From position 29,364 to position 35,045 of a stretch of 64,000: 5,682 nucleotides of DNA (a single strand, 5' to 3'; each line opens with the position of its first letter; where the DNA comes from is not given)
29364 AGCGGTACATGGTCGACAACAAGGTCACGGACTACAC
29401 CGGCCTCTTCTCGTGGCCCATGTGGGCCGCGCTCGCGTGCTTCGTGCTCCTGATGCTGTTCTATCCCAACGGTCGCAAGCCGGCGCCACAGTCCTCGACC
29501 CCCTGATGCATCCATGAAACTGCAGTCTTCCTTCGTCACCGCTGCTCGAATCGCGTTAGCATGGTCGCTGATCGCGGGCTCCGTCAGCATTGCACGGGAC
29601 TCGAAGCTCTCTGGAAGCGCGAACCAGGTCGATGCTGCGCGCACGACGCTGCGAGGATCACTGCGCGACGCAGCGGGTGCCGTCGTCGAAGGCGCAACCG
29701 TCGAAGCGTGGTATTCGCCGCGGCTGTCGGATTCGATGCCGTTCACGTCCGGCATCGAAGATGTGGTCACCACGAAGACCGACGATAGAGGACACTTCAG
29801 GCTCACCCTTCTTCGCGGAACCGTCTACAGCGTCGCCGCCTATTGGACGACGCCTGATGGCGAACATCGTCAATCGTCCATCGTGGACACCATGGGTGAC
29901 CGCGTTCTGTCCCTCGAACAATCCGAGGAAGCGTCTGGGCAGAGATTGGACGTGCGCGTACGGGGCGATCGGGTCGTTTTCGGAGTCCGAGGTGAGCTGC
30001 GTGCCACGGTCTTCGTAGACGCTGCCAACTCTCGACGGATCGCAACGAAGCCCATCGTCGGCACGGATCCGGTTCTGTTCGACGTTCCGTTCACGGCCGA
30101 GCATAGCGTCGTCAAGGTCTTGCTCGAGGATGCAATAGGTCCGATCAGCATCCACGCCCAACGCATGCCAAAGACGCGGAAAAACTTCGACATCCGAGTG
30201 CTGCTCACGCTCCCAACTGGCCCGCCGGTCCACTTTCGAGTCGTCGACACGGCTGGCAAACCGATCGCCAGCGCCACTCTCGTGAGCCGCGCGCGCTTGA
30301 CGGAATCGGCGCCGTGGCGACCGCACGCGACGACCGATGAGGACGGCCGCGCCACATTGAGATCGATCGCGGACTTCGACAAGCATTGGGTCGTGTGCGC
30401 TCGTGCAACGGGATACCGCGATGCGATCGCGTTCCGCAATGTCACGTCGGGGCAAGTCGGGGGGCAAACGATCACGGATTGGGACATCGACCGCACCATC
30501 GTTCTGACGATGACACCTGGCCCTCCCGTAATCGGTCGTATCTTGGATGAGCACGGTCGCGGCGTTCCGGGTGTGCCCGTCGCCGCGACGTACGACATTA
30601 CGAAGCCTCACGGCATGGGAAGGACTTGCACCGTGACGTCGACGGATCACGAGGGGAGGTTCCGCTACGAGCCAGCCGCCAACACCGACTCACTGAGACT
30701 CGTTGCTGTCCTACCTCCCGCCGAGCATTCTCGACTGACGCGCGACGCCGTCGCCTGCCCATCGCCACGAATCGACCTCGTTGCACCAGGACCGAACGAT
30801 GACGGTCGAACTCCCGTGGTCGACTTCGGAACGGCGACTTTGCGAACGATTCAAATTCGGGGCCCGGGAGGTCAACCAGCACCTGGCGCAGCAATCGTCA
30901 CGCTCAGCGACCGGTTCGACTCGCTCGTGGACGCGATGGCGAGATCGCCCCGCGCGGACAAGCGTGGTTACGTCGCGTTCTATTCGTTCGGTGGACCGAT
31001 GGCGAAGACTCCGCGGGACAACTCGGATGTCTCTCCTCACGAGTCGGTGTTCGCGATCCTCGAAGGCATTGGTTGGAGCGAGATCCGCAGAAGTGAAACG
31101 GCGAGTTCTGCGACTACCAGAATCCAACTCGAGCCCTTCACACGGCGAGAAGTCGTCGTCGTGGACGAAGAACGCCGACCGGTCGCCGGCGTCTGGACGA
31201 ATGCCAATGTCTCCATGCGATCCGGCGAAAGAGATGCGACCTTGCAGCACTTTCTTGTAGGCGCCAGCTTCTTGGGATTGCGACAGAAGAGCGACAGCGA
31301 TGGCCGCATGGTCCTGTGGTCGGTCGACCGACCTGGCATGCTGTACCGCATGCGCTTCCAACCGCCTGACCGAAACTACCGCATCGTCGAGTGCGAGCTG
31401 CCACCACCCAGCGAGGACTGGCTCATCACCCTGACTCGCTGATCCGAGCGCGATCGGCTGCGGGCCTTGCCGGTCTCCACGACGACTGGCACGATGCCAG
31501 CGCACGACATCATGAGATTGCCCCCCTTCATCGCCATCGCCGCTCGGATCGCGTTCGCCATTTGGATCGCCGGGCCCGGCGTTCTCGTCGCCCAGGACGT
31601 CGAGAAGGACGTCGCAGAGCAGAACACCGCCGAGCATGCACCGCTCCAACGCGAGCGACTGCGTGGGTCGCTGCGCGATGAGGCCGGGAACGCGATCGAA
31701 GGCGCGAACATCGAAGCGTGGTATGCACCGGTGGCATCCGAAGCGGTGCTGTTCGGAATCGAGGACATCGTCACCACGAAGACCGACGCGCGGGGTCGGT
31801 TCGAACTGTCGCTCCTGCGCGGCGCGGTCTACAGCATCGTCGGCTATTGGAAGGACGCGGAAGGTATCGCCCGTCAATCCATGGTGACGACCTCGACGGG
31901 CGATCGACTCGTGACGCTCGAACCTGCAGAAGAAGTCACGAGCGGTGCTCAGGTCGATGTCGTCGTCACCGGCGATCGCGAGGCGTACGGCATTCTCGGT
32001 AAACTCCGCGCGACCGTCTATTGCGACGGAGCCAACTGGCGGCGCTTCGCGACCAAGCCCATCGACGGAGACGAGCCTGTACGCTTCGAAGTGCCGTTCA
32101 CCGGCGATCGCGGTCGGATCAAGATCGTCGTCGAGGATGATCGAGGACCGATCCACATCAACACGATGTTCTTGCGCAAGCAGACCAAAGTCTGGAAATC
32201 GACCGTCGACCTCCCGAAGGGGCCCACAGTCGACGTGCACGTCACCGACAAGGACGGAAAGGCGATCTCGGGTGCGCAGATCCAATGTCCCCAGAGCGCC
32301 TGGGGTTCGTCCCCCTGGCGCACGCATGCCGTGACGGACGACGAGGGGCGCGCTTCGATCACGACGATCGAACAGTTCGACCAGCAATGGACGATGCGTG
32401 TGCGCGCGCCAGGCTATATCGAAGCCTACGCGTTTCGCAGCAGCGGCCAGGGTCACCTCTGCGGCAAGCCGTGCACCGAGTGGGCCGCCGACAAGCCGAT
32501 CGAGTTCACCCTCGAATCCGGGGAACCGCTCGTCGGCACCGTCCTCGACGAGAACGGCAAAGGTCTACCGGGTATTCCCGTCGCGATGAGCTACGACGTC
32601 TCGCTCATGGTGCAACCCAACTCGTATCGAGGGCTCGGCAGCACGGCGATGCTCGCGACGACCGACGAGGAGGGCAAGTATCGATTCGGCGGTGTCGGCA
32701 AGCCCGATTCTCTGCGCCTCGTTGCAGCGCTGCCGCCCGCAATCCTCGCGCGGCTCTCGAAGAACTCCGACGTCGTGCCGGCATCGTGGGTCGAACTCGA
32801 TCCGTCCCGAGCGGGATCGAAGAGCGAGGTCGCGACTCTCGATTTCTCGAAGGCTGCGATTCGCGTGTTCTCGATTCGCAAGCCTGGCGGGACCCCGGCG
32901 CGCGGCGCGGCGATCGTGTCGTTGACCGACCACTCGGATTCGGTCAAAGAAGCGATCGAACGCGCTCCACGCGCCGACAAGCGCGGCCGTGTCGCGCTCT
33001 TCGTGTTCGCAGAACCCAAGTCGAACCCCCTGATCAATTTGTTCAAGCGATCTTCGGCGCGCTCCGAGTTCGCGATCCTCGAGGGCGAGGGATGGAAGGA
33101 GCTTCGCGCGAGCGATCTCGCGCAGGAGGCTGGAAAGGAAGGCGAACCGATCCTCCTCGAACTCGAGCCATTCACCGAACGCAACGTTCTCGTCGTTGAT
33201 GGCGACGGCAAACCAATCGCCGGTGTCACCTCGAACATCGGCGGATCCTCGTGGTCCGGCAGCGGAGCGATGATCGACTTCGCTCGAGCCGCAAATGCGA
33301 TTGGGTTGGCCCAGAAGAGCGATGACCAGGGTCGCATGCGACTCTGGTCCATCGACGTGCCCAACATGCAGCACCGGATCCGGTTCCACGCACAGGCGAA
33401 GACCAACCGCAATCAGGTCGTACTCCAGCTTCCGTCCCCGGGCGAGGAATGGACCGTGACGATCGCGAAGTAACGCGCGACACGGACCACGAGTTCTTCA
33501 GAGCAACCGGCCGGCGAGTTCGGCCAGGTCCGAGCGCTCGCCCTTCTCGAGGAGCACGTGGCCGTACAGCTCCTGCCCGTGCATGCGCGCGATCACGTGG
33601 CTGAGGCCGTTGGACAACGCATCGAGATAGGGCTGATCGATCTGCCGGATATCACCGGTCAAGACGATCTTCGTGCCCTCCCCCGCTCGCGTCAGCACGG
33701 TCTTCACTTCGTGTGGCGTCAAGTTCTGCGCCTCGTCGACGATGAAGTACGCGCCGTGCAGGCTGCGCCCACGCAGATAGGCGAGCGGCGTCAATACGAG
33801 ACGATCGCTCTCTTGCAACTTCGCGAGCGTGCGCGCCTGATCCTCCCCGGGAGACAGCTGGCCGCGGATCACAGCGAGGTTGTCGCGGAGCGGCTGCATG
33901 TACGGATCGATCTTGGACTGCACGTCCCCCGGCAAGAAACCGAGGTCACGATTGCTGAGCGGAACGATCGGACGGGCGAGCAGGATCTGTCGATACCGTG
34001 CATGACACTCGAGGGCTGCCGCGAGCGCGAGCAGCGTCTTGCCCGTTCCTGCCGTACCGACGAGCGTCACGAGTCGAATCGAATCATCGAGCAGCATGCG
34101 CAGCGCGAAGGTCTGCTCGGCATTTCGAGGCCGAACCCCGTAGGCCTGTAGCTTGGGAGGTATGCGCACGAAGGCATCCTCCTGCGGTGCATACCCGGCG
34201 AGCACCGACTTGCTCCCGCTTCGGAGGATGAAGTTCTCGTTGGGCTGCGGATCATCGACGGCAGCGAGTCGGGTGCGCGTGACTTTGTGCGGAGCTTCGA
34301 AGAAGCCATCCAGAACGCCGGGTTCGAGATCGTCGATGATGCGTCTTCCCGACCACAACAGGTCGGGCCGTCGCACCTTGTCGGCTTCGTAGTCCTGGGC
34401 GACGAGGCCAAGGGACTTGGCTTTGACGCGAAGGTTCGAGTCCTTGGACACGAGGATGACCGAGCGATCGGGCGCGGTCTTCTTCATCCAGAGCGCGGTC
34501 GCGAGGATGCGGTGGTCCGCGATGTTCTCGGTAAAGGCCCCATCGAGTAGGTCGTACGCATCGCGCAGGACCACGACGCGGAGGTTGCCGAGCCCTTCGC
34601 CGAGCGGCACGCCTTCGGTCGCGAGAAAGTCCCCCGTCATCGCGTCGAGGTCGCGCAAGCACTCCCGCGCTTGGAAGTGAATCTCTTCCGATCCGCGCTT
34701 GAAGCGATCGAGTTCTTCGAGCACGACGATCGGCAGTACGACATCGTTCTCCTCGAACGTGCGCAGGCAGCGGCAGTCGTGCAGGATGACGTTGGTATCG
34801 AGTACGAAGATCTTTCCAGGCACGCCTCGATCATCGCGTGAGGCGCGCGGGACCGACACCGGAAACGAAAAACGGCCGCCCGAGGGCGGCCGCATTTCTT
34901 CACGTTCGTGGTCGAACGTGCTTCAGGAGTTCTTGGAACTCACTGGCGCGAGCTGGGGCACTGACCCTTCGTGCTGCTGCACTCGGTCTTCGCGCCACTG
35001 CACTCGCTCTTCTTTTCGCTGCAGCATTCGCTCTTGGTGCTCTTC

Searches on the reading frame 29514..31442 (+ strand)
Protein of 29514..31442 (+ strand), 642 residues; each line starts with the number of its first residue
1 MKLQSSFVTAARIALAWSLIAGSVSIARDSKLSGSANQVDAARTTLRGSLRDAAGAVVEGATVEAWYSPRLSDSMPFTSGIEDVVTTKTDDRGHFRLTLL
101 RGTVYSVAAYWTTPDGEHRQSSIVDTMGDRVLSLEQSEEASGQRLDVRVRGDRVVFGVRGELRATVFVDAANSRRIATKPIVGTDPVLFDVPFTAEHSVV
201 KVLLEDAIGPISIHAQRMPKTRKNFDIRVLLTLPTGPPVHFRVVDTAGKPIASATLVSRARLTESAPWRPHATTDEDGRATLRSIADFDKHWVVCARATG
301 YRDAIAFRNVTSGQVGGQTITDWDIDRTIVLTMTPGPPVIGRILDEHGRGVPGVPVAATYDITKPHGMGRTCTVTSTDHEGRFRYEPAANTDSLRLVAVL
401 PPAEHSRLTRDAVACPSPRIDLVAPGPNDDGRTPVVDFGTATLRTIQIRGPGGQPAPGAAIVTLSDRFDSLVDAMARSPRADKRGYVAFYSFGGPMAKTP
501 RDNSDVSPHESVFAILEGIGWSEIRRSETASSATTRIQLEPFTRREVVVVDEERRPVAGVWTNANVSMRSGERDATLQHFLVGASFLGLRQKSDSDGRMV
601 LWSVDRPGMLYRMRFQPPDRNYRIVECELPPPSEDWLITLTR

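Call 18: search_protein_families(library=pfam, proteins=[window:29514-31442:+], max_evalue=0.01)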
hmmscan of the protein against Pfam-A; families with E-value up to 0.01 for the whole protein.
window:29514-31442:+ (642 aa): 6 families
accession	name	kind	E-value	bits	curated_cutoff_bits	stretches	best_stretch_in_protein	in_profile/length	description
PF13620.12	CarboxypepD_reg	-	4.5e-15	56.2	32.3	2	45-109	1-54/82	Carboxypeptidase regulatory-like domain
PF02369.22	Big_1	-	3.6e-07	30.6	34.9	0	239-282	21-64/93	Bacterial Ig-like domain (group 1)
PF10670.15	DUF4198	-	2.2e-06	28.4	34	0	55-112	157-208/209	Domain of unknown function (DUF4198)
PF20598.4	DUF6795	-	0.00021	22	27.4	0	245-284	6-45/103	Domain of unknown function (DUF6795)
PF24107.1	DUF7382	-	0.0003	21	27.4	0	239-282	22-64/65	Domain of unknown function (DUF7382)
PF16371.11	MetallophosN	-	0.0019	18.8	35.6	0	372-405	19-49/77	N terminal of Calcineurin-like phosphoesterase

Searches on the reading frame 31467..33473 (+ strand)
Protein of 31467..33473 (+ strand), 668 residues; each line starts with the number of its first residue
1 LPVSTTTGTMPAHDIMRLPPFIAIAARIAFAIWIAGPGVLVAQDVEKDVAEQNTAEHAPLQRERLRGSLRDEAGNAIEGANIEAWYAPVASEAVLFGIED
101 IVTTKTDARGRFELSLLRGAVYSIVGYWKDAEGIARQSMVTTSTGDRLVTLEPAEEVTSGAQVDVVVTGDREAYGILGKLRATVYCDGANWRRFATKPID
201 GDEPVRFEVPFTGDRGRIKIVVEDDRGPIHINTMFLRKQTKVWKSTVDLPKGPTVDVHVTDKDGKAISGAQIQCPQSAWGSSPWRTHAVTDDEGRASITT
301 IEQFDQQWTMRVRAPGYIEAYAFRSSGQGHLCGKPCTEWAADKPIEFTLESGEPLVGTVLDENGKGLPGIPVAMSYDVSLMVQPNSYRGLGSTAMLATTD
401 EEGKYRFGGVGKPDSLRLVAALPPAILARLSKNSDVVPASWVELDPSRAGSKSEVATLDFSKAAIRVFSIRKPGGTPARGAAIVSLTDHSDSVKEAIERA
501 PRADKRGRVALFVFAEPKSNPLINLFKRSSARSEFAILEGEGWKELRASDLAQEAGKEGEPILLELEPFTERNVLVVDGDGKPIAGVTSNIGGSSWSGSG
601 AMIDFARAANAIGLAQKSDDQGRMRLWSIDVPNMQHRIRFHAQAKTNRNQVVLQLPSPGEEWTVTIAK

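Call 18: search_protein_families(library=pfam, proteins=[window:31467-33473:+], max_evalue=0.01)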
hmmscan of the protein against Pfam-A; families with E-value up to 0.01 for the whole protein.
window:31467-33473:+ (668 aa): 7 families
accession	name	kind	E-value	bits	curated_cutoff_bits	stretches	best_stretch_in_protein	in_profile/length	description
PF13620.12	CarboxypepD_reg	-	1.4e-16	61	32.3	2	254-319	1-61/82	Carboxypeptidase regulatory-like domain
PF02369.22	Big_1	-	7.4e-10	39.2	34.9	1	254-303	20-69/93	Bacterial Ig-like domain (group 1)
PF17789.7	MG4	-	1.7e-05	25.4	24.7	0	254-313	17-74/95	Macroglobulin domain MG4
PF13715.12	CarbopepD_reg_2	-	5.5e-05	23.6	32.2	0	259-318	5-56/88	CarboxypepD_reg-like domain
PF00775.27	Dioxygenase_C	-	0.00087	19.2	27.3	0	36-88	3-55/182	Dioxygenase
PF20598.4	DUF6795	-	0.0032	18.2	27.4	0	99-117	28-46/103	Domain of unknown function (DUF6795)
PF24107.1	DUF7382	-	0.0095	16.2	27.4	0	254-298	21-64/65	Domain of unknown function (DUF7382)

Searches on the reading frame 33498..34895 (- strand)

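Call 18: search_protein_families(library=pfam, proteins=[window:33498-34895:-], max_evalue=0.01)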
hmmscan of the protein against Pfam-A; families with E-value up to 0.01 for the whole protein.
window:33498-34895:- (465 aa): 9 families
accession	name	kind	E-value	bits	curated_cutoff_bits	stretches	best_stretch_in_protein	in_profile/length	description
PF02562.22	PhoH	-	9.9e-48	162.8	27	1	254-451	2-188/205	PhoH-like protein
PF13638.12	PIN_4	-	7.6e-34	117.3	21.9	1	30-170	1-132/132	PIN domain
PF13604.12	AAA_30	-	1.1e-10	42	27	2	353-420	69-129/191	AAA domain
PF13245.12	AAA_19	-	8.7e-07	29.6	25.1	1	352-419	63-129/134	AAA domain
PF13401.12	AAA_22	-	0.00015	22.5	27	1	274-415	6-123/130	AAA domain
PF13191.12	AAA_16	-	0.00034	21.6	32.6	1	265-399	16-151/167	AAA ATPase domain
PF00270.35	DEAD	-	0.0005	20.3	26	1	274-398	15-135/167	DEAD/DEAH box helicase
PF00004.35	AAA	-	0.0013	19.6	21.2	0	277-304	2-29/131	ATPase family associated with various cellular activities (AAA)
PF09848.15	SLFN-g3_helicase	-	0.0053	16.5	24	1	276-394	4-93/354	Schlafen group 3, DNA/RNA helicase domain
